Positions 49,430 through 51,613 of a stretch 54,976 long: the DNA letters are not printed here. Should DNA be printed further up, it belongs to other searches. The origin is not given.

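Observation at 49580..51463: Very compact T7-family single-subunit RNAP in a temperate, contractile-tailed phage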

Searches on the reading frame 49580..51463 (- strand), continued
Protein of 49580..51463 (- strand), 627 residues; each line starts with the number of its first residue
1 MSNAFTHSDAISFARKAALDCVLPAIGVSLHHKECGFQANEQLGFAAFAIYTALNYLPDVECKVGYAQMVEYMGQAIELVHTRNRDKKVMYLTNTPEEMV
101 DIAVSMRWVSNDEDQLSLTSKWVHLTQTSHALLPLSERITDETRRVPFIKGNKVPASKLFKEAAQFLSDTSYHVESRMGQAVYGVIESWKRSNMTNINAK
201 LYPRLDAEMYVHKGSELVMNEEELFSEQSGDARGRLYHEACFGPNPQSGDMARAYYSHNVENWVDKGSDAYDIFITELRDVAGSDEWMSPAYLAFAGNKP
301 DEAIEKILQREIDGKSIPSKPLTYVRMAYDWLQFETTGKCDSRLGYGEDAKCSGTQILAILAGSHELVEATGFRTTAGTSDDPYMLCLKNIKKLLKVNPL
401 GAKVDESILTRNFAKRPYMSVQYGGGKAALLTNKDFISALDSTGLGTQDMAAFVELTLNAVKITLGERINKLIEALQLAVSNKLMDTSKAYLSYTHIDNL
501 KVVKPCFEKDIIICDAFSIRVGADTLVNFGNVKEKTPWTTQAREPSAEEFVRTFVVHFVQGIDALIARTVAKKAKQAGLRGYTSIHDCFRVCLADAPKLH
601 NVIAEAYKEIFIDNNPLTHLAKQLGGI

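Call 21: list_cluster_members(proteins=[L004:1210-1707:-, L004:4271-4819:+, L004:2573-4120:+, L004:4882-6429:-])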
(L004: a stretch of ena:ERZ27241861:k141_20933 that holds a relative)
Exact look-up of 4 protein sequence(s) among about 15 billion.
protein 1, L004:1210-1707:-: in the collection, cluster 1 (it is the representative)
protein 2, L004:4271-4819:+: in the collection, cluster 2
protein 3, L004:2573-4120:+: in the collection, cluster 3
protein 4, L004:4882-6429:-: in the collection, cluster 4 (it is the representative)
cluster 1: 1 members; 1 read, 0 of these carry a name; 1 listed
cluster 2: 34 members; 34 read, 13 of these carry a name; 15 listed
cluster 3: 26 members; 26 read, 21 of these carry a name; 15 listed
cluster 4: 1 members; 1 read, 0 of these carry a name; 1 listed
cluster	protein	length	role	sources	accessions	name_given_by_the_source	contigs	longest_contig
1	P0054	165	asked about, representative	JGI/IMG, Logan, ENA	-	-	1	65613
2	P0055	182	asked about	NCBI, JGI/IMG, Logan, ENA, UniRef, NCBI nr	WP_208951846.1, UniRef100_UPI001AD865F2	GNAT family N-acetyltransferase [Rahnella sp. ChDrAdgB13] | GNAT family N-acetyltransferase n=1 Tax=Rahnella sp. ChDrAdgB13 TaxID=1850581 ... | GNAT family protein [Rahnella sp. ChDrAdgB13]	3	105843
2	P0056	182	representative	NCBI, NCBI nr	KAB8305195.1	N-acetyltransferase [Rouxiella chamberiensis]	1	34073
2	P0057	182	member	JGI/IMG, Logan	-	RimJ/RimL family protein N-acetyltransferase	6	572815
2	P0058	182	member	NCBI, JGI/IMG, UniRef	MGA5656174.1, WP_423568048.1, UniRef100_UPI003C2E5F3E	GNAT family N-acetyltransferase [Rahnella contaminans] | RimJ/RimL family protein N-acetyltransferase | GNAT family N-acetyltransferase n=1 Tax=Rahnella contaminans TaxID=2703882 ...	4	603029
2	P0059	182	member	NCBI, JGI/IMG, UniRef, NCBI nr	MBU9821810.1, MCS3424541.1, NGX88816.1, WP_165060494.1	GNAT family N-acetyltransferase [Rahnella sp. Lac-M11] | RimJ/RimL family protein N-acetyltransferase | GNAT family N-acetyltransferase n=1 Tax=Rahnella contaminans TaxID=2703882 ...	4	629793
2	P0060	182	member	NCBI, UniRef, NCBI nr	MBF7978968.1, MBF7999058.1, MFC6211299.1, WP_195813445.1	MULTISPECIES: GNAT family N-acetyltransferase [Rahnella] | GNAT family N-acetyltransferase n=1 Tax=Rahnella laticis TaxID=2787622 ... | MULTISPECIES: GNAT family protein [Rahnella]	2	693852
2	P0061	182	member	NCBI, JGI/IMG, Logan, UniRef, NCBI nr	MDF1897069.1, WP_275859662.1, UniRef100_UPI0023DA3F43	GNAT family N-acetyltransferase [Rahnella contaminans] | RimJ/RimL family protein N-acetyltransferase | GNAT family N-acetyltransferase n=1 Tax=Rahnella contaminans TaxID=2703882 ...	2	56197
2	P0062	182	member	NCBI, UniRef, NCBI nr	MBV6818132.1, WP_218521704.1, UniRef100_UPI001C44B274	GNAT family N-acetyltransferase [Rahnella sp. PD12R] | GNAT family N-acetyltransferase n=1 Tax=Rahnella sp. PD12R TaxID=2855688 ... | GNAT family protein [Rahnella sp. PD12R]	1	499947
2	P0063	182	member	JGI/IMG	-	RimJ/RimL family protein N-acetyltransferase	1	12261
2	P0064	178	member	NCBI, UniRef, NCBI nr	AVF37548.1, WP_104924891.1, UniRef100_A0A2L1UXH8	GNAT family N-acetyltransferase [Rahnella sikkimica] | N-acetyltransferase domain-containing protein n=1 Tax=Rahnella sikkimica TaxID=1805933 ... | GNAT family protein [Rahnella sikkimica]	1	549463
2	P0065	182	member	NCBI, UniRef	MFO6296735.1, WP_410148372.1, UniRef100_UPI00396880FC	GNAT family N-acetyltransferase [Rahnella selenatireducens] | GNAT family N-acetyltransferase n=1 Tax=Rahnella selenatireducens TaxID=3389797 ...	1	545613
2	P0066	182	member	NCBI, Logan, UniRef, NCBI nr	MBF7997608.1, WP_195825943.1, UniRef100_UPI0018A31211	GNAT family N-acetyltransferase [Rahnella laticis] | GNAT family N-acetyltransferase n=1 Tax=Rahnella laticis TaxID=2787622 RepID=UPI0018A31211 | GNAT family protein [Rahnella laticis]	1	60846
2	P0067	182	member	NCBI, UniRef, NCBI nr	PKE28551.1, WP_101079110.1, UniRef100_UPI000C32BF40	N-acetyltransferase [Rahnella sp. AA] | GNAT family N-acetyltransferase n=1 Tax=Rahnella sp. AA TaxID=2057180 RepID=UPI000C32BF40 | GNAT family protein [Rahnella sp. AA]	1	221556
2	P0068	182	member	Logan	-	-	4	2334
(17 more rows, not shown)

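Call 43: predict_structure(alignment_id=A1)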
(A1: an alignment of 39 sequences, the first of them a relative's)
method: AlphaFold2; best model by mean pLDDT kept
length: 627 residues; sequences in the alignment: 39
mean_pLDDT: 90.2   pTM: 0.85
mean pLDDT of the five models: 90.2, 89.0, 87.9, 87.6, 86.4
residues with pLDDT >= 90: 429; 70-90: 178; 50-70: 14; < 50: 6
segments of 3 or more residues with pLDDT < 50: 1-6
pLDDT, mean of each block of 10 residues (from residue 1): 46 76 92 91 96 89 93 97 93 96 95 90 72 86 85 87 94 95 93 82 86 90 92 89 80 93 95 95 95 98 96 94 97 97 87 91 92 77 92 94 87 89 84 84 87 94 95 96 96 95 91 93 88 87 92 93 95 96 83 94 95 96 94
secondary structure, 60 per line:
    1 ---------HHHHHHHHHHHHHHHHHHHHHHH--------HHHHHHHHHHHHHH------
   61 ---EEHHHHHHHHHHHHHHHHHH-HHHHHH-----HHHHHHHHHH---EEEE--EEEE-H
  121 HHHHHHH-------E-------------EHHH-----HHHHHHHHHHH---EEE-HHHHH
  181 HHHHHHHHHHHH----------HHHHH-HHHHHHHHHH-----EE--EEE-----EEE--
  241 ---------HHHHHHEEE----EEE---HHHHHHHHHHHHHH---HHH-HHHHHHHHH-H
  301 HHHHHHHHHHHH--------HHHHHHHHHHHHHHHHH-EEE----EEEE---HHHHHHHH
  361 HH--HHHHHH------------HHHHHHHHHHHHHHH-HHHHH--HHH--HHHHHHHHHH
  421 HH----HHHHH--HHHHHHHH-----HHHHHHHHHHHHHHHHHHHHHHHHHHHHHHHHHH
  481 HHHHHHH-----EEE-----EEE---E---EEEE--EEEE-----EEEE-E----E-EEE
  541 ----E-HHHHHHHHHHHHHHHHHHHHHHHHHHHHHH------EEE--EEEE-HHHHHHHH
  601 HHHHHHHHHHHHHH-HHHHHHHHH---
elements in order: H10-32 H41-54 H66-83 H85-90 H96-105 E109-112 E115-118 H120-127 H158-168 E172-174 H176-192 H203-207 H209-218 E228-230 E236-238 H250-255 E256-258 E263-265 H269-282 H290-298 H300-312 H321-337 E339-341 E346-349 H353-362 H365-370 H383-397 H399-403 H411-422 H427-431 H434-441 H447-487 E493-495 E501-503 E511-514 E517-520 E526-529 E538-540 H547-576 E583-585 E588-591 H593-614 H616-624
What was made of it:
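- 49580..51463 (-): Single-subunit RNA polymerase ORF as encoded (627 aa), ending at a premature in-frame TAA at 49580-49582. AF2 model pLDDT 90.2 (call 43).
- On Phage-type single-subunit RNA polymerase (Pfam PF00940, T7 RNAP family): AF2 model pLDDT 90.2, pTM 0.85 (call 43). The model has a helical bundle and a short beta-hairpin at 109-118 that could correspond to the intercalating hairpin (call 43).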

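Call 46: find_related_loci(query=A1, collection=genome_contigs, flank=10000)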
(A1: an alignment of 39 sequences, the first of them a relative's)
Query A1 (627 aa) in genome_contigs; peptide patterns used: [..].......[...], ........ (x = any residue, [..] = any of these).
10 stretches matched a pattern; 1 encode a relative of the query (tblastn E <= 1e-3); 1 distinct loci.
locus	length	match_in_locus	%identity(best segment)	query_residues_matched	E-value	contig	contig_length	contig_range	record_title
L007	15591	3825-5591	40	41-625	1e-130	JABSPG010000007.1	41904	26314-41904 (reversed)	MAG: Ekhidna sp. isolate DT_28 DT-Ekhidna-1_scaffold_7, whole genome shotgun sequence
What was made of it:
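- Tried and rejected: Only one distant locus was found, an Ekhidna MAG at 40% identity (call 46), because the peptide patterns were strict.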

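Call 47: fold_search(model_id=the predicted structure, library=pdb)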
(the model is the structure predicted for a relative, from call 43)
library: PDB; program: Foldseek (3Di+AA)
matches with E <= 10: 206; with E <= 0.001: 74
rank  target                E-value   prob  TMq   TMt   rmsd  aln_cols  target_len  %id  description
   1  8dh3_I                4.1e-18  1.00  0.56  0.44  14.7       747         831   15  T7 RNA polymerase elongation complex with unnatural base dPa (released 2023-02-01)
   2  8dh1_I                4.5e-18  1.00  0.57  0.45  11.7       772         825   14  T7 RNA polymerase elongation complex with unnatural base dDs-PaTP pair (released 2023-02-01)
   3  8dh0_N                6.1e-18  1.00  0.57  0.47  12.6       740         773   13  T7 RNA polymerase elongation complex with unnatural base dDs (released 2023-02-01)
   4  8dh3_E                6.4e-18  1.00  0.58  0.45  11.3       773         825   15  T7 RNA polymerase elongation complex with unnatural base dPa (released 2023-02-01)
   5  3e2e_A                6.7e-18  1.00  0.59  0.46  13.7       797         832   14  Crystal Structure of an Intermediate Complex of T7 RNAP and 7nt of RNA (released 2008-11-04)
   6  8dh5_M                8.4e-18  1.00  0.55  0.47  12.7       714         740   13  T7 RNA polymerase elongation complex with unnatural base dPa-ATP mismatch (released 2023-02-01)
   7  8dh4_M                1.0e-17  1.00  0.53  0.42  13.8       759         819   16  T7 RNA polymerase elongation complex with unnatural base dPa-DsTP pair (released 2023-02-01)
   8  8dh2_L                1.3e-17  1.00  0.59  0.51  11.4       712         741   14  T7 RNA polymerase elongation complex with unnatural base dDs-ATP mismatch (released 2023-02-01)
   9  8dh2_I                1.4e-17  1.00  0.57  0.44  13.4       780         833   13  T7 RNA polymerase elongation complex with unnatural base dDs-ATP mismatch (released 2023-02-01)
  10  8dh1_B                1.6e-17  1.00  0.59  0.45  11.0       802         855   13  T7 RNA polymerase elongation complex with unnatural base dDs-PaTP pair (released 2023-02-01)
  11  1s76_D                1.8e-17  1.00  0.60  0.46  11.7       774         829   15  T7 RNA polymerase alpha beta methylene ATP elongation complex (released 2004-03-23)
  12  8dh0_B                1.8e-17  1.00  0.58  0.44  13.2       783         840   13  T7 RNA polymerase elongation complex with unnatural base dDs (released 2023-02-01)
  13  1s77_D                2.3e-17  1.00  0.59  0.46  11.2       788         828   13  T7 RNAP product pyrophosphate elongation complex (released 2004-03-23)
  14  8dh5_E                3.6e-17  1.00  0.59  0.47  11.2       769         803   15  T7 RNA polymerase elongation complex with unnatural base dPa-ATP mismatch (released 2023-02-01)
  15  8dh3_M                3.6e-17  1.00  0.55  0.45  13.5       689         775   14  T7 RNA polymerase elongation complex with unnatural base dPa (released 2023-02-01)
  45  7pzp_B                3.6e-15  1.00  0.58  0.38  14.1       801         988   13  Mitochondrial DNA dependent RNA polymerase homodimer. (released 2022-09-28)
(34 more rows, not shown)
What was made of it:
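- On Phage-type single-subunit RNA polymerase (Pfam PF00940, T7 RNAP family): Best PDB matches are T7 RNAP at E 4e-18, then mitochondrial RNAPs (call 47).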

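Call 48: fold_search(model_id=the predicted structure, library=viral)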
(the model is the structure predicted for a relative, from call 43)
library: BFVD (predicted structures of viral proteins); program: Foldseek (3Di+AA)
matches with E <= 10: 305; with E <= 0.001: 59
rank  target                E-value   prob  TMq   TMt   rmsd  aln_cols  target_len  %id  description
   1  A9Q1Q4                4.8e-54  1.00  0.85  0.83   3.4       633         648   41  RNA polymerase [Escherichia phage phiEcoM-GJ1]
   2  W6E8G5                5.7e-40  1.00  0.82  0.67   4.5       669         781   28  RNA polymerase [Shewanella phage Spp001]
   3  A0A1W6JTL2            1.9e-36  1.00  0.70  0.83   4.3       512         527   33  RNA polymerase [Shewanella phage SppYZU05]
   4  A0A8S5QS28            2.9e-22  1.00  0.64  0.51  10.0       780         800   16  DNA-directed RNA polymerase [Podoviridae sp. ctRnx2]
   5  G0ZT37                9.6e-20  1.00  0.43  0.77   3.9       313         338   35  RNA polymerase (Fragment) [Aeromonas phage PAS-1]
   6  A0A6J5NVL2            1.0e-19  1.00  0.60  0.48  11.6       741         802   14  DNA-directed RNA polymerase [uncultured Caudovirales phage]
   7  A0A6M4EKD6            3.7e-19  1.00  0.62  0.51   9.5       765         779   14  DNA-directed RNA polymerase [Synechococcus phage S-SBP1]
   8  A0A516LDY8            4.3e-19  1.00  0.59  0.51  10.6       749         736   15  (no name in the UniProt tables at hand)
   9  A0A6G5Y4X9            4.7e-19  1.00  0.59  0.44  12.2       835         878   11  (no name in the UniProt tables at hand)
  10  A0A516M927            5.1e-19  1.00  0.61  0.49  13.4       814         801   14  (no name in the UniProt tables at hand)
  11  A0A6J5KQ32            5.6e-19  1.00  0.59  0.47  10.6       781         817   12  DNA-directed RNA polymerase [uncultured Caudovirales phage]
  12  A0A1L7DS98            6.7e-19  1.00  0.55  0.44  12.4       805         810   13  DNA-directed RNA polymerase [Ralstonia phage phiAp1]
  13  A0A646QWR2            1.2e-18  1.00  0.57  0.44  14.9       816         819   13  (no name in the UniProt tables at hand)
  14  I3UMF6                1.4e-18  1.00  0.60  0.44  13.8       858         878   14  DNA-directed RNA polymerase [Colwellia phage 9A]
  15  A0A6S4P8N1            4.7e-18  1.00  0.56  0.46  13.0       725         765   14  DNA-directed RNA polymerase [uncultured phage_MedDCM-OCT-S38-C3]
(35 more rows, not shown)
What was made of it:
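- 49580..51463 (-): Foldseek to T7 RNAP E 4e-18 (call 47) and to GJ1 RNAP TM 0.85 (call 48).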

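Call 62: find_related_loci(query=window:49580-51463:-, collection=viral_contigs, flank=10000)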
Query window:49580-51463:- (627 aa) in viral_contigs; peptide patterns used: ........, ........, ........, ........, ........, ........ (x = any residue, [..] = any of these).
6 stretches matched a pattern; 1 encode a relative of the query (tblastn E <= 1e-3); 1 distinct loci.
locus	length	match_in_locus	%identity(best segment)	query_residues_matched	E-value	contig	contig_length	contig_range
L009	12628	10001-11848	44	19-627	2e-166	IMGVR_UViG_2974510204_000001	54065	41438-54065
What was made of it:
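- Tried and rejected: The IMG/VR scan returned only Faunus (call 62).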

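Call 66: search_protein_families(library=pfam, proteins=[L002:5779-7020:-, L002:7361-8326:+, L003:6633-7607:+, L003:7663-8517:+, L003:9109-9693:+], max_evalue=0.001)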
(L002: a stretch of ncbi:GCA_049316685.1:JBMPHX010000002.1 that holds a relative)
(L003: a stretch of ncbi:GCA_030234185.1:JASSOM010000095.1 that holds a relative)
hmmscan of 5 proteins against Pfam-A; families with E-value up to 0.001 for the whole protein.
L002:5779-7020:- (413 aa): 3 families
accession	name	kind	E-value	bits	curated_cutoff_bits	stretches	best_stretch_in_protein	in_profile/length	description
PF00589.27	Phage_integrase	-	2.3e-28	99.5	27.1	1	215-380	3-171/172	Phage integrase family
PF13356.12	Arm-DNA-bind_3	-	8e-26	90.4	27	1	8-95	1-83/83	Arm DNA-binding domain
PF22022.2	Phage_int_M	-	9.4e-26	90.3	27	1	107-203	1-96/96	Phage integrase central domain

L002:7361-8326:+ (321 aa): 1 family
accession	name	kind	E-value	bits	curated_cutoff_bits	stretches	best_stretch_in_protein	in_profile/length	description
PF00589.27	Phage_integrase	-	6.7e-24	85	27.1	1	157-311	3-170/172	Phage integrase family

L003:6633-7607:+ (324 aa): 1 family
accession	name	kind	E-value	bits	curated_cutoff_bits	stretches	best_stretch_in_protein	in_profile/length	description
PF00589.27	Phage_integrase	-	1.5e-27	96.9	27.1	1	171-315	12-169/172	Phage integrase family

L003:7663-8517:+ (284 aa): 1 family
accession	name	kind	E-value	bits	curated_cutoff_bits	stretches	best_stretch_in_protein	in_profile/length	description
PF00589.27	Phage_integrase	-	7.7e-27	94.6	27.1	1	142-276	27-170/172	Phage integrase family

L003:9109-9693:+ (194 aa): 0 families

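Call 68: search_protein_families(library=ncbifam, proteins=[window:49580-51463:-], max_evalue=0.01)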
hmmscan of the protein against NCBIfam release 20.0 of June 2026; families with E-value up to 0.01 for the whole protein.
window:49580-51463:- (627 aa): 0 families
